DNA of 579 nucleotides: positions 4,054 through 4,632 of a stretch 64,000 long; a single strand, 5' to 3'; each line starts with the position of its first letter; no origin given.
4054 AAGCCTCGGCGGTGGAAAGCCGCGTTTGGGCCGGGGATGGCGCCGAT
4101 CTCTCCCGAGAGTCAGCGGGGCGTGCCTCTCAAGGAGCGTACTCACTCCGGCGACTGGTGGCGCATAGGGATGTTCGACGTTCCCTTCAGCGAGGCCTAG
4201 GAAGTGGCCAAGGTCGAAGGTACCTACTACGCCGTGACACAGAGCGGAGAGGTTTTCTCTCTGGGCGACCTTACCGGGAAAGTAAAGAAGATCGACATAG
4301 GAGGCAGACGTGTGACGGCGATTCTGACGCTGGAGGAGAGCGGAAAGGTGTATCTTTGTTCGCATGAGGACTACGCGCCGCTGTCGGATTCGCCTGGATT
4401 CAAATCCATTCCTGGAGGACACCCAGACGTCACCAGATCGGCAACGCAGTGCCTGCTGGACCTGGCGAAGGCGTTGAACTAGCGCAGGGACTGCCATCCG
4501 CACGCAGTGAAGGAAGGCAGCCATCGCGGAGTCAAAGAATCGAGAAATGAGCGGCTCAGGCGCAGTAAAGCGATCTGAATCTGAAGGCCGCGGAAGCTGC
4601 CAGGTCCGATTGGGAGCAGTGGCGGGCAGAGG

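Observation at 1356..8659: Six copies of a ~105-nt structured element ('E') punctuating a 9-kb gene array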

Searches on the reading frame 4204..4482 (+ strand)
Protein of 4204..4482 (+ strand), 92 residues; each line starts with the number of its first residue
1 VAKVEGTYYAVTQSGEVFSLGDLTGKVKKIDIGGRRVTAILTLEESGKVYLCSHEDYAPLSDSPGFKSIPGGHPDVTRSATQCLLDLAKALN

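Call 13: search_protein_families(library=pfam, proteins=[window:4204-4482:+], max_evalue=0.1)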
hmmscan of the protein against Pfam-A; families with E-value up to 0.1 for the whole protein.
window:4204-4482:+ (92 aa): 0 families

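Call 88: find_encoding_contigs(protein=window:4204-4482:+, flank=10000, max_places=10)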
Protein window:4204-4482:+ (92 aa): 1 contig read that carries it; 1 place shown.
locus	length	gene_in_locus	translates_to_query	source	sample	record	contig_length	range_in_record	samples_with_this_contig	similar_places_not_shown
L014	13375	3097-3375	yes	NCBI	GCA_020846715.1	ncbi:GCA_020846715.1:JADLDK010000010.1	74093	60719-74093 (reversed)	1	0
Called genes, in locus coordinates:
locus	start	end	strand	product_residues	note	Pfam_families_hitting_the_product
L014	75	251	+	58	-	-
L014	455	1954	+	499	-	-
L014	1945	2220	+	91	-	-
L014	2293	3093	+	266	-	-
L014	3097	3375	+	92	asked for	-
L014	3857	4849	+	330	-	-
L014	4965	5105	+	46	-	-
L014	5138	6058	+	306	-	PF13646:HEAT_2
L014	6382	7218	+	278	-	-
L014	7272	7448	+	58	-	-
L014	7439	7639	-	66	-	-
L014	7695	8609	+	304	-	PF13646:HEAT_2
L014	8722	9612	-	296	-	-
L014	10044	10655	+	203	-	PF06971:Put_DNA-bind_N, PF02629:CoA_binding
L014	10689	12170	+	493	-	PF00672:HAMP, PF00512:HisKA, PF02518:HATPase_c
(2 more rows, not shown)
